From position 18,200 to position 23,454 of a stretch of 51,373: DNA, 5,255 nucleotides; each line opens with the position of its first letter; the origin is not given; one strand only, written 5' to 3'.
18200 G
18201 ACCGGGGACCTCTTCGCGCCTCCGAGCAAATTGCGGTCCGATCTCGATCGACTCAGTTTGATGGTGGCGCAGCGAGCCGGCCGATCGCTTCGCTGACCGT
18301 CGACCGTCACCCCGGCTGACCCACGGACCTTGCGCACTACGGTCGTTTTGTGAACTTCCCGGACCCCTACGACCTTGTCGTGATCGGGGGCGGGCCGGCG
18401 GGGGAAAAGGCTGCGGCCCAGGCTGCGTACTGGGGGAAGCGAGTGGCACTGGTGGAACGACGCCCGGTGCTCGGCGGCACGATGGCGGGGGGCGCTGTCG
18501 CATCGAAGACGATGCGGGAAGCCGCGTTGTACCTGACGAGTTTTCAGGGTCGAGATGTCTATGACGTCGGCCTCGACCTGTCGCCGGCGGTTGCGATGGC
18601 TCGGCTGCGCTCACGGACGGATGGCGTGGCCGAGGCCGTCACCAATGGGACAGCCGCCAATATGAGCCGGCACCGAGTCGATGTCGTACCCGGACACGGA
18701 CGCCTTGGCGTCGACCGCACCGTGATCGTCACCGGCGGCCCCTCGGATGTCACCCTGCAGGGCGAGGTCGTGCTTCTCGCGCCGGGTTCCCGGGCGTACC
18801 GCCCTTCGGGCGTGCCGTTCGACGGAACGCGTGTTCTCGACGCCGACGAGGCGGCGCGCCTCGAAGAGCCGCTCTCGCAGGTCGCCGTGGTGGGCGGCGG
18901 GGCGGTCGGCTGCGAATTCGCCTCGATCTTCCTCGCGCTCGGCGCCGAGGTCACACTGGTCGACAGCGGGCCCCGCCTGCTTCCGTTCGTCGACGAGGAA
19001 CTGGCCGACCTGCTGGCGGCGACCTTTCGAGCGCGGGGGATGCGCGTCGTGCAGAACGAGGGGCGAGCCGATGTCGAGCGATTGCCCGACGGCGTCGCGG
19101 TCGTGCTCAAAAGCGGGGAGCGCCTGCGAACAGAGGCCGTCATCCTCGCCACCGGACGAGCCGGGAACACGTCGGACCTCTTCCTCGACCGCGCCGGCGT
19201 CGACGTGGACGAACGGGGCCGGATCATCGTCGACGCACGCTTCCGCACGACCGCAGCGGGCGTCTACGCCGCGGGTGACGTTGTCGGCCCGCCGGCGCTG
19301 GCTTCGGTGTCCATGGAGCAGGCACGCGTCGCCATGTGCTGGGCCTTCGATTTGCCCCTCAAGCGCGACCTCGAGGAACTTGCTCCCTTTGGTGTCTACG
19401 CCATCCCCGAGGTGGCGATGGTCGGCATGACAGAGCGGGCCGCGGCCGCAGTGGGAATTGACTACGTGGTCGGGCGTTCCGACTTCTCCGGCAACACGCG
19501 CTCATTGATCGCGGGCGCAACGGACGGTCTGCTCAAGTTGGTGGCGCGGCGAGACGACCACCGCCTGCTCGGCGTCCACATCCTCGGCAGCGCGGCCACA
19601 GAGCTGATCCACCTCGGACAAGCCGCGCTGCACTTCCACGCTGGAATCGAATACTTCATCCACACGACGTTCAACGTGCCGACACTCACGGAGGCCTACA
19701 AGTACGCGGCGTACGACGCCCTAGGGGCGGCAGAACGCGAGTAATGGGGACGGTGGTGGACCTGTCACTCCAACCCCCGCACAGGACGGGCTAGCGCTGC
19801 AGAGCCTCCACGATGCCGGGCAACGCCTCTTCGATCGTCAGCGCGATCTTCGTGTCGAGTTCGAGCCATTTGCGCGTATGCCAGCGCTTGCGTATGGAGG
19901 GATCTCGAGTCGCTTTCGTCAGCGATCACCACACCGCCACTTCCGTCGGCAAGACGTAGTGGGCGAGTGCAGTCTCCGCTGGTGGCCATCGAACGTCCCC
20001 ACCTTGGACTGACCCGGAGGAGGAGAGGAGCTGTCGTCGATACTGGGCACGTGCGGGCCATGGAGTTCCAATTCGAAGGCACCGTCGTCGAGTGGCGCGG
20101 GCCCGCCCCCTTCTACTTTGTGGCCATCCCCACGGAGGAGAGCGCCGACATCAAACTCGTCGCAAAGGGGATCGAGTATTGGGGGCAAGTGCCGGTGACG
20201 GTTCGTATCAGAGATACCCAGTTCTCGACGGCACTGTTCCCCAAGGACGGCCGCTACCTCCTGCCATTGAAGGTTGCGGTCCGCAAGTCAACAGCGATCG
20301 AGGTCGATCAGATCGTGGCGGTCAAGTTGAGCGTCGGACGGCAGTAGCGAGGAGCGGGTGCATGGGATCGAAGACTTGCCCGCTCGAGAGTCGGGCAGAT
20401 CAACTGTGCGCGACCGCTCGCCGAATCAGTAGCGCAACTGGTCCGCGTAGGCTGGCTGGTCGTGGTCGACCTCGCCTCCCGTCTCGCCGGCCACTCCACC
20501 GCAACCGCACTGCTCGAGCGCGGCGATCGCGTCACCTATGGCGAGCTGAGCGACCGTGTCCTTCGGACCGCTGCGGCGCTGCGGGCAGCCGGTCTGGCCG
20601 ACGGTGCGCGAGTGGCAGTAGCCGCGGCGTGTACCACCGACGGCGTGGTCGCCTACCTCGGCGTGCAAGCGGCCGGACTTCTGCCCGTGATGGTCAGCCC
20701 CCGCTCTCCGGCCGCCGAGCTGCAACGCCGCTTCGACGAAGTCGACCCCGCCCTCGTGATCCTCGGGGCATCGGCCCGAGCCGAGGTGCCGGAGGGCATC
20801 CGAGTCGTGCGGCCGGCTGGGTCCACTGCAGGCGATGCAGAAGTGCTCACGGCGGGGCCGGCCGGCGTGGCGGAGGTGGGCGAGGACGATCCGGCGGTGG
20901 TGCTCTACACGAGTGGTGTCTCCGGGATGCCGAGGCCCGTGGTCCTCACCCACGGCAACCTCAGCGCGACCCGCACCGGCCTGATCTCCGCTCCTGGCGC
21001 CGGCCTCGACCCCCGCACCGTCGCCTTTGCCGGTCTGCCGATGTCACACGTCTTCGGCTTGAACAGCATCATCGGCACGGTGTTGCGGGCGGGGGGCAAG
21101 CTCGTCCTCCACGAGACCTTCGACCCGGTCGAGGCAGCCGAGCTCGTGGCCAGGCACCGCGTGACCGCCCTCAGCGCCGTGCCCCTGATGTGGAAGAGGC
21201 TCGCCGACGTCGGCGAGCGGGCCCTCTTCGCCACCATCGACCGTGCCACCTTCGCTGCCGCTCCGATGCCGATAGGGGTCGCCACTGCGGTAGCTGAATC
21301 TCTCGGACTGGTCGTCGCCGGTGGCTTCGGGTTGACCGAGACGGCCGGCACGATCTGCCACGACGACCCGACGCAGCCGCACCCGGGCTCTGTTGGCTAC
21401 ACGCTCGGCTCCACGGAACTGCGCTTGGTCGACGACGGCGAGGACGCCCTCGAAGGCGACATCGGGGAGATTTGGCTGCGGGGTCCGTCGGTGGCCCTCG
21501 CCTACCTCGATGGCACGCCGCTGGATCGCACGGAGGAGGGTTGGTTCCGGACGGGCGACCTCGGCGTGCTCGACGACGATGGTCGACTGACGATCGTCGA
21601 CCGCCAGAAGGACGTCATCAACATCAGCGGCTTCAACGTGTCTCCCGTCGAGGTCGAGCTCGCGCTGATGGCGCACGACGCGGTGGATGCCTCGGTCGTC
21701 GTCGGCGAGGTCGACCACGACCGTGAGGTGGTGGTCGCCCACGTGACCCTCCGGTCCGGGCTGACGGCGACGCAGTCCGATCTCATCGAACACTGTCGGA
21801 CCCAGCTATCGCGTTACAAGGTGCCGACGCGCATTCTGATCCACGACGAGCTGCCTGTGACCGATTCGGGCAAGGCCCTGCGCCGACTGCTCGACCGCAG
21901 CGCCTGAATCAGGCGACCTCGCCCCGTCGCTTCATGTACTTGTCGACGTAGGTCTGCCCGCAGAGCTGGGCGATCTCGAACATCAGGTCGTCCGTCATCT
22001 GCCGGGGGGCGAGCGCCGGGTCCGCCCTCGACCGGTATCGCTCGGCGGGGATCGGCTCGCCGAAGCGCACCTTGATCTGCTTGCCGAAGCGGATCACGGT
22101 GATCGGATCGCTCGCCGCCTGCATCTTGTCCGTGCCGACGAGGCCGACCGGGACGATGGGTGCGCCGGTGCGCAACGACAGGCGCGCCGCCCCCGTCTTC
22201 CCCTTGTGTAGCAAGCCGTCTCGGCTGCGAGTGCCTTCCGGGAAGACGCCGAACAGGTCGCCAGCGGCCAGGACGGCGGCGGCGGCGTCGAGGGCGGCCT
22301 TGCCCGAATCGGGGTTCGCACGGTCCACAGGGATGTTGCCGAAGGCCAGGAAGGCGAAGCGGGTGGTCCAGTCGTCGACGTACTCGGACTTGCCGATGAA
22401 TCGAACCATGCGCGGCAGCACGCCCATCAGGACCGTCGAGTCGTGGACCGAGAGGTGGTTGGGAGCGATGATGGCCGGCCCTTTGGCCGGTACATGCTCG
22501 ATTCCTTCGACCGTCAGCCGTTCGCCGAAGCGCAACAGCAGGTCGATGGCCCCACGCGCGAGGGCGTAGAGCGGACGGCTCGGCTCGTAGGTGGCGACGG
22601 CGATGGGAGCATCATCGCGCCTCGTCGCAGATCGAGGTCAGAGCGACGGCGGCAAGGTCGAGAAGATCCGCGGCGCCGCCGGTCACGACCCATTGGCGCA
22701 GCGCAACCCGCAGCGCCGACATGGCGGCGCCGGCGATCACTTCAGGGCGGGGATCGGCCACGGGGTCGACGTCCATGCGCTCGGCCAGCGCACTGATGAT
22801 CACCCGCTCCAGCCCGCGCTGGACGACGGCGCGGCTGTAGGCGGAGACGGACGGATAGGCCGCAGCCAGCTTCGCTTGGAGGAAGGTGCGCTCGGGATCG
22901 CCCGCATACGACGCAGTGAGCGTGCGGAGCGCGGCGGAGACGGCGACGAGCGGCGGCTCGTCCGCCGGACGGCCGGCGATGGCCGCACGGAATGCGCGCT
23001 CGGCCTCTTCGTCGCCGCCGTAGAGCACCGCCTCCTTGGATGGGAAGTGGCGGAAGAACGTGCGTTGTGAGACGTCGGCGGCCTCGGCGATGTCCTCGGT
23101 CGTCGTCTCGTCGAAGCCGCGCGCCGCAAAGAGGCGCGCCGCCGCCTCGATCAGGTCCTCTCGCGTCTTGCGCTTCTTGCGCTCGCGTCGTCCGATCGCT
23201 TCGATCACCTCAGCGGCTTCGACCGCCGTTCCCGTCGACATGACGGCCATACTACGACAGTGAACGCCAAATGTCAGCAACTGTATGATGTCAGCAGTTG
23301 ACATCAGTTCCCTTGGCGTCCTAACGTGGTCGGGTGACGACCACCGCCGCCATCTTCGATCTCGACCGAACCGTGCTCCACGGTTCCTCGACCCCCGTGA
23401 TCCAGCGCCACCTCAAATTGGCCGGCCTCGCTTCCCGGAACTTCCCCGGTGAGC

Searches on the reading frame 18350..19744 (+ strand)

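Call 72: search_protein_families(library=pfam, proteins=[window:18350-19744:+], max_evalue=0.00001)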
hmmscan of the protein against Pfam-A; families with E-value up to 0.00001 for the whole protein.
window:18350-19744:+ (464 aa): 12 families
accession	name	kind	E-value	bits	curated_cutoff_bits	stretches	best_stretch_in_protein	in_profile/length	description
PF07992.20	Pyr_redox_2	-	4.4e-55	187.6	26.1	1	7-325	1-291/291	Pyridine nucleotide-disulphide oxidoreductase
PF02852.28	Pyr_redox_dim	-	9.7e-28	97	25.3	1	347-453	3-109/110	Pyridine nucleotide-disulphide oxidoreductase, dimerisation domain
PF00070.33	Pyr_redox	-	8.6e-22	77.9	22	1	178-254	2-80/82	Pyridine nucleotide-disulphide oxidoreductase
PF12831.13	FAD_oxidored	-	1.3e-11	44.8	27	1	8-54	1-47/416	FAD dependent oxidoreductase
PF13738.12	Pyr_redox_3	-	3.1e-10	40.2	30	1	175-309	164-305/305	Pyridine nucleotide-disulphide oxidoreductase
PF03486.20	HI0933_like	-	2.9e-08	33.9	50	0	8-43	2-37/244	HI0933-like protein Rossmann domain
PF13450.12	NAD_binding_8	-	3.8e-08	33.9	21.9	0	11-51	1-41/68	NAD(P)-binding Rossmann-like domain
PF01262.27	AlaDh_PNT_C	-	9.9e-08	32.1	23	0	176-218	29-71/214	Alanine dehydrogenase/PNT, C-terminal domain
PF01266.30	DAO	-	2.1e-07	31.2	27.9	0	8-45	1-39/353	FAD dependent oxidoreductase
PF02737.24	3HCDH_N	-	2.1e-06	28.2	22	0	177-228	1-52/180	3-hydroxyacyl-CoA dehydrogenase, NAD binding domain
PF01134.28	GIDA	-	2.6e-06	27.2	22.1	0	8-36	1-29/391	Glucose inhibited division protein A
PF00890.30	FAD_binding_2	-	6.7e-06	26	20.4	1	8-46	1-39/414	FAD binding domain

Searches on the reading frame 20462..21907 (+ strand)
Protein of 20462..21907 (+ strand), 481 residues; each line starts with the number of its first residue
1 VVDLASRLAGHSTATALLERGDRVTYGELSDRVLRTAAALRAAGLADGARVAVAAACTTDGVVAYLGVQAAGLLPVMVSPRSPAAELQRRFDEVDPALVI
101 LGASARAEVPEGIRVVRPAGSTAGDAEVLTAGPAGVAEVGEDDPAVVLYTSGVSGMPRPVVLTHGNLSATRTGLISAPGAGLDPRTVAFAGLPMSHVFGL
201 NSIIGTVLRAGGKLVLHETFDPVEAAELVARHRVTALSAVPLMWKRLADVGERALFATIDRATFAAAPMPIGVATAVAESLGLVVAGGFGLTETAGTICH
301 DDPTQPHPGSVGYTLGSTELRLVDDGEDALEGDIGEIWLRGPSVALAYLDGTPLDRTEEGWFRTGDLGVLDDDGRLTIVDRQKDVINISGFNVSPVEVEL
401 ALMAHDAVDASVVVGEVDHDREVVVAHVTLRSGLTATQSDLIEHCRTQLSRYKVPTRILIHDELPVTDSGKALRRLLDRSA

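Call 72: search_protein_families(library=pfam, proteins=[window:20462-21907:+], max_evalue=0.00001)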
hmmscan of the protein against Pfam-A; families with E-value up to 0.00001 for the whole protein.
window:20462-21907:+ (481 aa): 2 families
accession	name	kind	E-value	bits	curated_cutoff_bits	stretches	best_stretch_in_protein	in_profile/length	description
PF00501.34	AMP-binding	-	9e-66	222.7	29.9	1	8-349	5-384/384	AMP-binding enzyme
PF13193.12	AMP-binding_C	-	2.6e-14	54.3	24.5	1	397-471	1-76/76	AMP-binding enzyme C-terminal domain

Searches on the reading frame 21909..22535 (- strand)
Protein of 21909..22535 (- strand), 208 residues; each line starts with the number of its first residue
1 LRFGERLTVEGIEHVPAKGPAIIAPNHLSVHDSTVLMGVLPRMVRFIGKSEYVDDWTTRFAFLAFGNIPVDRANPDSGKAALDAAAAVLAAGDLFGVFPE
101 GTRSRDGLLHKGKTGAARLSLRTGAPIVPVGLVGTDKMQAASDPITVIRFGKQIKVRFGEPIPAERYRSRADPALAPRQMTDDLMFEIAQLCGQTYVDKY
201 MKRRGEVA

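Call 72: search_protein_families(library=pfam, proteins=[window:21909-22535:-], max_evalue=0.00001)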
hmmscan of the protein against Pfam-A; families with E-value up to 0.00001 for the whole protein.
window:21909-22535:- (208 aa): 1 family
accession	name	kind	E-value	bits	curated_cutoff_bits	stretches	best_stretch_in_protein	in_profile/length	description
PF01553.26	Acyltransferase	-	2.5e-31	108.6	23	1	6-132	1-131/132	Acyltransferase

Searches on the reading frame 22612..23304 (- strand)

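Call 72: search_protein_families(library=pfam, proteins=[window:22612-23304:-], max_evalue=0.00001)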
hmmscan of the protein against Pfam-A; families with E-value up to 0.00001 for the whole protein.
window:22612-23304:- (230 aa): 2 families
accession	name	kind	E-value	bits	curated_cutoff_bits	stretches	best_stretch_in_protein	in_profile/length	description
PF00440.29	TetR_N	-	3e-20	72.2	24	1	51-94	1-44/47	Bacterial regulatory proteins, tetR family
PF17754.6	TetR_C_14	-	3.8e-09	36.9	22.7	1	116-227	1-109/112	MftR C-terminal domain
